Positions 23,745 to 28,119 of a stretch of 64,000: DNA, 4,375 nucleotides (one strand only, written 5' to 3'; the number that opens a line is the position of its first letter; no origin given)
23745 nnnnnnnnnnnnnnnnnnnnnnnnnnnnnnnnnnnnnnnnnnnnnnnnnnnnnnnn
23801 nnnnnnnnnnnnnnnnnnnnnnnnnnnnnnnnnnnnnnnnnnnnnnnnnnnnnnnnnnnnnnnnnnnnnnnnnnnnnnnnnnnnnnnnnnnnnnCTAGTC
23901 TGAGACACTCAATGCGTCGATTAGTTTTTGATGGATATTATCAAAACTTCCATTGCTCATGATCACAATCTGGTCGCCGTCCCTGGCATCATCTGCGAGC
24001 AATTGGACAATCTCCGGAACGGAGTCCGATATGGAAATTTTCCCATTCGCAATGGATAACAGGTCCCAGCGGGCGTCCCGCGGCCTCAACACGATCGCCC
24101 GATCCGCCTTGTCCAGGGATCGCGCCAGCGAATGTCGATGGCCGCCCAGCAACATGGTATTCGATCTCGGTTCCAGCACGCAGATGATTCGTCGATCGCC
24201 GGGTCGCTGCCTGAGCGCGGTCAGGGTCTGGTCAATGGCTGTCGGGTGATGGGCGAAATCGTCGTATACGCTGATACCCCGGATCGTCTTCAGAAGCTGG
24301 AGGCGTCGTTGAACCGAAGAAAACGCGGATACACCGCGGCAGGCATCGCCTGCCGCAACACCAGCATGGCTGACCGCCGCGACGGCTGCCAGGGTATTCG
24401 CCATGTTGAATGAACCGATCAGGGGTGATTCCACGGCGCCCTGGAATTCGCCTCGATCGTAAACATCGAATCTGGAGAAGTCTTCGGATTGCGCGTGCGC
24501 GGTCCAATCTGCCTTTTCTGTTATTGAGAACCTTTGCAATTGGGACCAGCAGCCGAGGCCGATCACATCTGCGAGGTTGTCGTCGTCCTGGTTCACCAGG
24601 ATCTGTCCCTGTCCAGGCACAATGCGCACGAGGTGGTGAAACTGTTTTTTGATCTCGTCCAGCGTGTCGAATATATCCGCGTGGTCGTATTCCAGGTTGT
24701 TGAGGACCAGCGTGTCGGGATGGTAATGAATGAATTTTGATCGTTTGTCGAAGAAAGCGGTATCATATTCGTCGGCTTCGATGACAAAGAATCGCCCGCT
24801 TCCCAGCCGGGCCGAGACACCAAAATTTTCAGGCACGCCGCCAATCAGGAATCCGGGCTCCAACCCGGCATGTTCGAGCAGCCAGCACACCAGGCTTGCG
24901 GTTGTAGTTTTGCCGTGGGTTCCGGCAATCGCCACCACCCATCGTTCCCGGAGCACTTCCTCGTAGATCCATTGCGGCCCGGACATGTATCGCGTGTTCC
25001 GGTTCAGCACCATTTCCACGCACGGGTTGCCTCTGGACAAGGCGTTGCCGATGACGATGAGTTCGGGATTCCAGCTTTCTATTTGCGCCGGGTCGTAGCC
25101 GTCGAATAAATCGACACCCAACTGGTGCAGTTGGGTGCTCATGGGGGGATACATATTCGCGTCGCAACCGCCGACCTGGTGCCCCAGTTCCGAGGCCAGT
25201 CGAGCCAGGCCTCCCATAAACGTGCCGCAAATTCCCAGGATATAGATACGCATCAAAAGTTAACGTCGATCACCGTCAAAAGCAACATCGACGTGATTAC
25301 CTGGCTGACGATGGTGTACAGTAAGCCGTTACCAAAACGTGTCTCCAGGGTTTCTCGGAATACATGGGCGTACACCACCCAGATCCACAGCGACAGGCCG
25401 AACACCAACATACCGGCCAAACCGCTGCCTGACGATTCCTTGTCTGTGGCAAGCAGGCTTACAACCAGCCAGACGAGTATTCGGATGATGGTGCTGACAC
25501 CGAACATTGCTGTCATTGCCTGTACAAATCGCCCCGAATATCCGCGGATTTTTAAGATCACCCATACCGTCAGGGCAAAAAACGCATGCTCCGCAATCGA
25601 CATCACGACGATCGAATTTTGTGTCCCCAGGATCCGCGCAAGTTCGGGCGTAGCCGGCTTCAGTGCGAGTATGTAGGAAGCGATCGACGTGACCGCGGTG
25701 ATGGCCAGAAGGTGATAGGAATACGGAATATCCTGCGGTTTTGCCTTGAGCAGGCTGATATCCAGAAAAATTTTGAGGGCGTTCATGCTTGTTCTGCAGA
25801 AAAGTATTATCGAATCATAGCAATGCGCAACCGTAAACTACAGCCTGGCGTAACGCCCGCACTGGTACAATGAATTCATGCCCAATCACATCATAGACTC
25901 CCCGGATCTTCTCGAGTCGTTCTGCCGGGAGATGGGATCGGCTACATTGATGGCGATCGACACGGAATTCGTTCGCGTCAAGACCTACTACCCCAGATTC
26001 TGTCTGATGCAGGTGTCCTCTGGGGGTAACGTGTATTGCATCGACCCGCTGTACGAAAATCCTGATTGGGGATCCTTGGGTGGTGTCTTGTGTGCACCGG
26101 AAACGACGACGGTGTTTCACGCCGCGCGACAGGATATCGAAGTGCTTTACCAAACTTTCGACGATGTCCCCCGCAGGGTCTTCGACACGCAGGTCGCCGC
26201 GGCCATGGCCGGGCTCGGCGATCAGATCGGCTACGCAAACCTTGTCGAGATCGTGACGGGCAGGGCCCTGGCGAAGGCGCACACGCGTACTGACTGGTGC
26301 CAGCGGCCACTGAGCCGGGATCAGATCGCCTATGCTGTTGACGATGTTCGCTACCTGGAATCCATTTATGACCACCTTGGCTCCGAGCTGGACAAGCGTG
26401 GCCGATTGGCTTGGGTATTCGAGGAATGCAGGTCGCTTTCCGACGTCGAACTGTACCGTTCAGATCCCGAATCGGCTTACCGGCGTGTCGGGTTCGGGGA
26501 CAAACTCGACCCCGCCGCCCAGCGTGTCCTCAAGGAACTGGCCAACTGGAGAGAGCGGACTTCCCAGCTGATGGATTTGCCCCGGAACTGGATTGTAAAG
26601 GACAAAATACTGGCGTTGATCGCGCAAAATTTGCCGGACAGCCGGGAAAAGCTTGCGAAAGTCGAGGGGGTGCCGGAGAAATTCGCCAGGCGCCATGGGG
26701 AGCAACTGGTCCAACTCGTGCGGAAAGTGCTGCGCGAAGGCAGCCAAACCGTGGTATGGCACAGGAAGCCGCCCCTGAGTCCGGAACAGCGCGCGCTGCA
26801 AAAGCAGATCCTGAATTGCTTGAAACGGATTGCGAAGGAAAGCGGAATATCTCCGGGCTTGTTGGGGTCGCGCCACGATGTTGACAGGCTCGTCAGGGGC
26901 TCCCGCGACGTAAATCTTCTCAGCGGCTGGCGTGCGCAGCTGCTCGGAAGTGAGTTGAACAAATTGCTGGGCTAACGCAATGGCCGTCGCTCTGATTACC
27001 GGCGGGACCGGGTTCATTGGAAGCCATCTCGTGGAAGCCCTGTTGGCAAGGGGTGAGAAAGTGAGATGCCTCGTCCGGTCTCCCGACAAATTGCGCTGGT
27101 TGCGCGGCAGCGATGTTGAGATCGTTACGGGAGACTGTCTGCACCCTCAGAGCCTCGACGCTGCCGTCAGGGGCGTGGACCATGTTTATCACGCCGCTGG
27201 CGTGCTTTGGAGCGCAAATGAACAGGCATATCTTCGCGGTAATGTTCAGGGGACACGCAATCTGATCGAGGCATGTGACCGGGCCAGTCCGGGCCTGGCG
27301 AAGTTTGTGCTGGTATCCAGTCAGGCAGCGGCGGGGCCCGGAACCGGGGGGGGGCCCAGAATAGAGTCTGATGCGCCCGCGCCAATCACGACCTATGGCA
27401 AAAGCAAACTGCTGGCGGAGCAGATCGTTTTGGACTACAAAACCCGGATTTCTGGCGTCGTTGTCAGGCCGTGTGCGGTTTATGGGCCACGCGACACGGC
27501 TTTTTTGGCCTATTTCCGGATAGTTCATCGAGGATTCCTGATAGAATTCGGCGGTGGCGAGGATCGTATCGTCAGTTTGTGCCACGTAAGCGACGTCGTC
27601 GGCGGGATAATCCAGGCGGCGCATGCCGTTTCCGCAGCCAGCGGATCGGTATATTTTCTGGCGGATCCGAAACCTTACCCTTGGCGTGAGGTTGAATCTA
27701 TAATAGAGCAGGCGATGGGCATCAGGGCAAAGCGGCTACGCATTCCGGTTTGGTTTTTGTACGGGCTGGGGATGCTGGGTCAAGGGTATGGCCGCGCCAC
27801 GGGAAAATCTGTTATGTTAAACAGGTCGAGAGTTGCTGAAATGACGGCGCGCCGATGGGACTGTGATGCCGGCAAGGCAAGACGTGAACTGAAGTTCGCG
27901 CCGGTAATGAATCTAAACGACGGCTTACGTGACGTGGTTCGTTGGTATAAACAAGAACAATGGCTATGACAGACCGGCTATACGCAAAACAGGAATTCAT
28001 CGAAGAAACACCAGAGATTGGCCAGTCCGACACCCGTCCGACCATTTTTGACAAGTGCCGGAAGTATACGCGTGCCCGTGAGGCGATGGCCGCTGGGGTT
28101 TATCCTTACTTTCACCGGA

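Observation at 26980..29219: Translationally coupled SDR + serine-palmitoyltransferase-like pair without a recognisable ceramide synthase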

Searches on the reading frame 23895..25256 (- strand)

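Call 4: search_protein_families(library=pfam, proteins=[window:23895-25256:-])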
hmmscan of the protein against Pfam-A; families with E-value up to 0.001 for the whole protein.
window:23895-25256:- (453 aa): 3 families
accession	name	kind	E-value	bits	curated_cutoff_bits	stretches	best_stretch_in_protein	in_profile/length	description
PF08245.18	Mur_ligase_M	-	1.9e-23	83.9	24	1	110-295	1-200/200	Mur ligase middle domain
PF02875.26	Mur_ligase_C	-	5.3e-18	66.5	28.4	1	317-436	1-127/127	Mur ligase, glutamate ligase domain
PF01225.30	Mur_ligase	-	4e-16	59.6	21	1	4-99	2-89/95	Mur ligase family, catalytic domain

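Call 23: search_protein_families(library=ncbifam, proteins=[window:23895-25256:-], max_evalue=0.001)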
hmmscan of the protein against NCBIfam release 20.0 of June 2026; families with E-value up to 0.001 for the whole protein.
window:23895-25256:- (453 aa): 24 families
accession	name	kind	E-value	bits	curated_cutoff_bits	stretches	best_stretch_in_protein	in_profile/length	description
TIGR01081.1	mpl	equivalog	6.4e-194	645.1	388.7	1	3-449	1-447/448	UDP-N-acetylmuramate:L-alanyl-gamma-D-glutamyl-meso-diaminopimelate ligase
TIGR01082.1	murC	equivalog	8.9e-72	242.6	335.1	1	4-390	2-380/449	UDP-N-acetylmuramate--L-alanine ligase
NF011171.0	PRK14573.1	equivalog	7.8e-36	123.3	1015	1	5-369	8-357/809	bifunctional UDP-N-acetylmuramate--L-alanine ligase/D-alanine--D-alanine ligase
TIGR01085.1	murE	subfamily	6.7e-26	91.2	257.3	2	181-361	179-364/472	UDP-N-acetylmuramyl-tripeptide synthetase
NF001126.0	PRK00139.1-4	equivalog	1.4e-25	89.8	373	1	181-360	195-373/486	UDP-N-acetylmuramoyl-L-alanyl-D-glutamate--2,6-diaminopimelate ligase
NF001124.0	PRK00139.1-2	equivalog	2.8e-25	89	476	1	184-361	203-383/500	UDP-N-acetylmuramoyl-L-alanyl-D-glutamate--2,6-diaminopimelate ligase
NF008896.0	PRK11929.1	equivalog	1.7e-23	82.5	1023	1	184-360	206-390/965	bifunctional UDP-N-acetylmuramoyl-L-alanyl-D-glutamate--2,6-diaminopimelate ligase MurE/UDP-N-acetylmuramoyl-tripeptide--D-alanyl-D-alanine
TIGR01087.1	murD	equivalog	1.1e-19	70.8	211.95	1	5-354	3-341/441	UDP-N-acetylmuramoyl-L-alanine--D-glutamate ligase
NF053645.1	pMurC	equivalog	4.6e-19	68.5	560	2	6-227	3-226/492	pseudomurein biosynthesis peptide ligase pMurC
NF001123.0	PRK00139.1-1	equivalog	5.7e-19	68.1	586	1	181-360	198-381/493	UDP-N-acetylmuramoyl-L-alanyl-D-glutamate--2,6-diaminopimelate ligase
NF053648.1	pMurE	equivalog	1.3e-18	67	600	1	179-352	189-352/464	pseudomurein biosynthesis peptide ligase pMurE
TIGR01143.1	murF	subfamily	5.8e-17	61.8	288.6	1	107-361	76-331/418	UDP-N-acetylmuramoyl-tripeptide--D-alanyl-D-alanine ligase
NF010628.0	PRK14022.1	equivalog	2.3e-16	59.6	536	1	181-362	202-374/483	UDP-N-acetylmuramoyl-L-alanyl-D-glutamate--L-lysine ligase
NF001130.0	PRK00139.2-4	equivalog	1.2e-10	40.7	715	1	271-390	313-429/516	UDP-N-acetylmuramoyl-L-alanyl-D-glutamate--2,6-diaminopimelate ligase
NF001129.0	PRK00139.2-3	equivalog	1.3e-10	40.4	762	1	230-356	267-395/517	UDP-N-acetylmuramoyl-L-alanyl-D-glutamate--2,6-diaminopimelate ligase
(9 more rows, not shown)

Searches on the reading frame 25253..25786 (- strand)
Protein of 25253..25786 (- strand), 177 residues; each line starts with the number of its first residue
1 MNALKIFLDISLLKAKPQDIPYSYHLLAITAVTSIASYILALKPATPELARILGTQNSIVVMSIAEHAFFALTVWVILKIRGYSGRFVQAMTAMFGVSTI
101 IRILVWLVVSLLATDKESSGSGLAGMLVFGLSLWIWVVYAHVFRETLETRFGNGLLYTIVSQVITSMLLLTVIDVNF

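Call 4: search_protein_families(library=pfam, proteins=[window:25253-25786:-])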
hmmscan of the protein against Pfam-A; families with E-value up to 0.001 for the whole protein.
window:25253-25786:- (177 aa): 0 families

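Call 5: search_protein_families(library=ncbifam, proteins=[window:25253-25786:-])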
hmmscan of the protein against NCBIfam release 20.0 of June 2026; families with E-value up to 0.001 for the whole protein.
window:25253-25786:- (177 aa): 0 families

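Call 39: search_protein_families(library=ncbifam, proteins=[window:25253-25786:-], max_evalue=1)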
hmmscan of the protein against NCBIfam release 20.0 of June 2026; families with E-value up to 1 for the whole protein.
window:25253-25786:- (177 aa): 0 families

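Call 40: search_protein_families(library=pfam, proteins=[window:25253-25786:-], max_evalue=1)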
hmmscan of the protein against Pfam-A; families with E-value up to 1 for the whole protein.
window:25253-25786:- (177 aa): 2 families
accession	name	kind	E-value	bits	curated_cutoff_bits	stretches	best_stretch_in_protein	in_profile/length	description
PF25686.1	Betaherpes_U91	-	0.053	13.4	27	1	79-121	87-130/157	Betaherpesvirus U91 protein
PF24213.1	DUF7434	-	0.37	11.3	27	0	120-136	11-27/40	Family of unknown function (DUF7434)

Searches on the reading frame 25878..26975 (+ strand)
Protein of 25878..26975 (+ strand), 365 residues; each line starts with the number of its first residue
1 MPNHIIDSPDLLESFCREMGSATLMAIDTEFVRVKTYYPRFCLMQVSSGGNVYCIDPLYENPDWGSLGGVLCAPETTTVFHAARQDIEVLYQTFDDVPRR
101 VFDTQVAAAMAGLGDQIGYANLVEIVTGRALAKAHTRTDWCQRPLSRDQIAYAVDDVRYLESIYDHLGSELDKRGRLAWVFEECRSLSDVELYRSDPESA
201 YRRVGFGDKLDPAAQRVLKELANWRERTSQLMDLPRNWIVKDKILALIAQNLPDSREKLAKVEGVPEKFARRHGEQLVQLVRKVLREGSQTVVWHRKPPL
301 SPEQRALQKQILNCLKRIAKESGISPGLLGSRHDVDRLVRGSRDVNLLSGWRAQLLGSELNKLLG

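Call 4: search_protein_families(library=pfam, proteins=[window:25878-26975:+])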
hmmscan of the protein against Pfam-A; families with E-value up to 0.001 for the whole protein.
window:25878-26975:+ (365 aa): 3 families
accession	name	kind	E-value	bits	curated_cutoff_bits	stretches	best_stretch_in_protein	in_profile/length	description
PF01612.26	DNA_pol_A_exo1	-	2.8e-40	138.4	23.6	1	4-171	2-172/173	3'-5' exonuclease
PF00570.28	HRDC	-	1.1e-16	61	23.8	1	215-281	2-68/68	HRDC domain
PF21293.2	RNAseD_HRDC_C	-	4.4e-06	26.9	25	1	302-360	1-66/66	Ribonuclease D, C-terminal HRDC domain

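Call 5: search_protein_families(library=ncbifam, proteins=[window:25878-26975:+])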
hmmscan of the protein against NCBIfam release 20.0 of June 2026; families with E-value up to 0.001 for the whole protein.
window:25878-26975:+ (365 aa): 5 families
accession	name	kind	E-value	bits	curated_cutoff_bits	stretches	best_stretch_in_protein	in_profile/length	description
TIGR01388.1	rnd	equivalog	1.4e-102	343.7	298.95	1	5-364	1-361/363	ribonuclease D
NF008089.0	PRK10829.1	equivalog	5.5e-67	226.4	516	1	4-364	4-370/375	ribonuclease D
NF011540.0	PRK14975.1-4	equivalog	7.1e-15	54.5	601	1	5-174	5-167/576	bifunctional 3'-5' exonuclease/DNA polymerase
NF011539.0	PRK14975.1-3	equivalog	8.3e-12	44.2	640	1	4-173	48-222/628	bifunctional 3'-5' exonuclease/DNA polymerase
TIGR01389.1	recQ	equivalog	1.3e-06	27.2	640.2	1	215-283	522-590/591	DNA helicase RecQ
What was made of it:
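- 25878..26975 (+): RNase D (rnd). Its stop lies 4 nt before the SDR start, so it may be co-transcribed here. It marks the conserved upstream border of the module in Arenicellales. TIGR01388 343.7 bits, above the cutoff (call 5).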

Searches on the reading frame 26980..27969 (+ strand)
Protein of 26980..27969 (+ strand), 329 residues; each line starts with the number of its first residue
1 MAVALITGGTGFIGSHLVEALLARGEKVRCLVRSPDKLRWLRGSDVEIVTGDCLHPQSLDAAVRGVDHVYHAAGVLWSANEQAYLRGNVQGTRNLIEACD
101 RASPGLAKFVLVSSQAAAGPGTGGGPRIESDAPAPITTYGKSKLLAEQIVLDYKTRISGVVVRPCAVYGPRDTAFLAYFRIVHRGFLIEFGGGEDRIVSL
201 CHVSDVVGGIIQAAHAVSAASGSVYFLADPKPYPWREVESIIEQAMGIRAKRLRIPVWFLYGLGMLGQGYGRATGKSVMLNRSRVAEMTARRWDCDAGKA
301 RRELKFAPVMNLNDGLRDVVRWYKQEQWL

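Call 4: search_protein_families(library=pfam, proteins=[window:26980-27969:+])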
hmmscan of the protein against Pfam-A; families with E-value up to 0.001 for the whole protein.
window:26980-27969:+ (329 aa): 10 families
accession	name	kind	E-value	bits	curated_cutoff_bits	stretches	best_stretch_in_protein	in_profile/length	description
PF01370.27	Epimerase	-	2.1e-40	139.1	20.9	1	4-225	1-237/240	NAD dependent epimerase/dehydratase family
PF01073.25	3Beta_HSD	-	5e-29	101.7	22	1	5-252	1-274/280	3-beta hydroxysteroid dehydrogenase/isomerase family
PF07993.18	NAD_binding_4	-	6.4e-23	81.7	20.1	2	54-191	77-231/258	Male sterility protein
PF16363.11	GDP_Man_Dehyd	-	1e-20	75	27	1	5-318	1-331/332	GDP-mannose 4,6 dehydratase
PF13460.12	NAD_binding_10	-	5e-20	72.6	27.2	1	8-150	1-131/184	NAD(P)H-binding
PF04321.23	RmlD_sub_bind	-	1.8e-14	54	27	1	5-179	4-163/287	RmlD substrate binding domain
PF05368.20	NmrA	-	3.6e-12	46.9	27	1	5-102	6-97/298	NmrA-like family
PF02719.21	Polysacc_synt_2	-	6.1e-10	39.2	20.2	1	5-156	2-155/293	Polysaccharide biosynthesis protein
PF08659.16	KR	-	4.6e-05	23.8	22.6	1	3-117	2-139/180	KR domain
PF02254.24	TrkA_N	-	0.00073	20.3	23.8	0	9-62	5-58/116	TrkA-N domain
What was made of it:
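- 26980..27969 (+): Extended SDR (NAD-dependent epimerase / 3-beta-HSD family), inferred 3-keto reductase of the sphingoid pathway (CerR-like). It has no signal peptide. Pfam Epimerase 139 bits and 3Beta_HSD 102 bits (call 4).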

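Call 5: search_protein_families(library=ncbifam, proteins=[window:26980-27969:+])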
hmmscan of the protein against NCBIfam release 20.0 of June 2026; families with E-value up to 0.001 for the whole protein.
window:26980-27969:+ (329 aa): 33 families (the best 25 are shown)
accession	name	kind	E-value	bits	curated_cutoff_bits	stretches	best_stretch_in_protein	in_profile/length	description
TIGR03466.1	HpnA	hypoth_equivalog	1.8e-47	161.8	367.65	1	4-327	3-325/327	hopanoid-associated sugar epimerase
NF042422.1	oxyalk_red_OleD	equivalog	1.9e-29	103.1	580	1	5-322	4-327/329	2-alkyl-3-oxoalkanoate reductase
NF042423.1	oxyalk_red_Shew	equivalog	1.6e-28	99.8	580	1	4-317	11-329/331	2-alkyl-3-oxoalkanoate reductase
NF052578.1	StrlDmthSdmBMthl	equivalog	1.8e-25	90.4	600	1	4-326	3-325/328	sterol demethylase protein SdmB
TIGR04180.1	EDH_00030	hypoth_equivalog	1.1e-23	83.8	475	1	5-175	2-183/297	NAD-dependent 4,6-dehydratase LegB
TIGR01746.1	Thioester-redct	subfamily_domain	3.3e-19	69.4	213.35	1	5-251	3-285/371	thioester reductase domain-containing protein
TIGR01179.1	galE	equivalog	1.3e-18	67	262.3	1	5-163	3-172/332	UDP-glucose 4-epimerase GalE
NF005539.0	PRK07201.1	equivalog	4.2e-17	62.1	549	1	5-173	4-183/657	SDR family oxidoreductase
NF043036.1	ErythonDh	equivalog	7.6e-17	61.5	325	1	5-163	4-175/321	D-erythronate dehydrogenase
TIGR01181.1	dTDP_gluc_dehyt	equivalog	1e-16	60.9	365.1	1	5-328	3-316/321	dTDP-glucose 4,6-dehydratase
NF058621.1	DiazavRedAvaA7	equivalog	1.3e-15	57.8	400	1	5-234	4-236/304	3-diazoavenalumate denitrifying reductase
TIGR01777.1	yfcH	hypoth_equivalog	2.5e-15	56.9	207.35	1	5-260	2-254/292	TIGR01777 family oxidoreductase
TIGR02197.1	heptose_epim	equivalog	6.5e-13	48.5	274.6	1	5-172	2-175/316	ADP-glyceromanno-heptose 6-epimerase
NF007956.0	PRK10675.1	subfamily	7.5e-12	45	394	1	4-154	3-164/338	UDP-glucose 4-epimerase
TIGR01214.1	rmlD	equivalog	1e-11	44.5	224.05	1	5-240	3-220/285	dTDP-4-dehydrorhamnose reductase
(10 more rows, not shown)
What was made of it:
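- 26980..27969 (+): Best NCBIfam hit is HpnA at 162 bits, below its cutoff of 368 (call 5).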

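Call 46: search_solved_structures(query=window:26980-27969:+, max_evalue=1e-10)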
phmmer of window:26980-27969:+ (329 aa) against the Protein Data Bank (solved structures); distinct sequences matched with E-value up to 1e-10: 13.
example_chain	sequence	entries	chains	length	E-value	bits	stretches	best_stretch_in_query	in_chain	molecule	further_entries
3wj7_A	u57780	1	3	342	2.1e-27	99.7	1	3-326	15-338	Putative oxidoreductase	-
6jkg_A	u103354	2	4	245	1.3e-21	80.7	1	6-220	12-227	Sterol-4-alpha-carboxylate 3-dehydrogenase, decarboxylating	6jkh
6kv9_A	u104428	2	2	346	1.9e-19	73.6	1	4-248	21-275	MoeE5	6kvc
6wjb_A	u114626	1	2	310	1.4e-18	70.7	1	5-182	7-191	NAD-dependent epimerase/dehydratase family protein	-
6zl6_A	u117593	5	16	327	9.8e-18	67.9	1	5-248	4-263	Epimerase domain-containing protein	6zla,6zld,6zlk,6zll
8rdg_A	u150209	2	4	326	1.1e-17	67.8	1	4-248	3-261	SDR family NAD(P)-dependent oxidoreductase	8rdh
6wj9_A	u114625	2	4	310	1.1e-17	67.7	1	5-182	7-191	NAD-dependent epimerase/dehydratase family protein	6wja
6zlj_A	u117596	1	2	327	3.6e-17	66.1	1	5-248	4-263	Epimerase domain-containing protein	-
8rdi_A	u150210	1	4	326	4e-17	65.9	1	4-248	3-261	SDR family NAD(P)-dependent oxidoreductase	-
1r6d_A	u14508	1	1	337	6.9e-12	48.7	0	5-248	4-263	TDP-glucose-4,6-dehydratase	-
1r66_A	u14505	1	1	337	8.6e-12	48.4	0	5-248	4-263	TDP-glucose-4,6-dehydratase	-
2rh8_A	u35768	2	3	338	1.5e-11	47.6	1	4-218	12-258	Anthocyanidin reductase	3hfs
2hun_A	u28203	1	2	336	4.5e-11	46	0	4-172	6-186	336aa long hypothetical dTDP-glucose 4,6-dehydratase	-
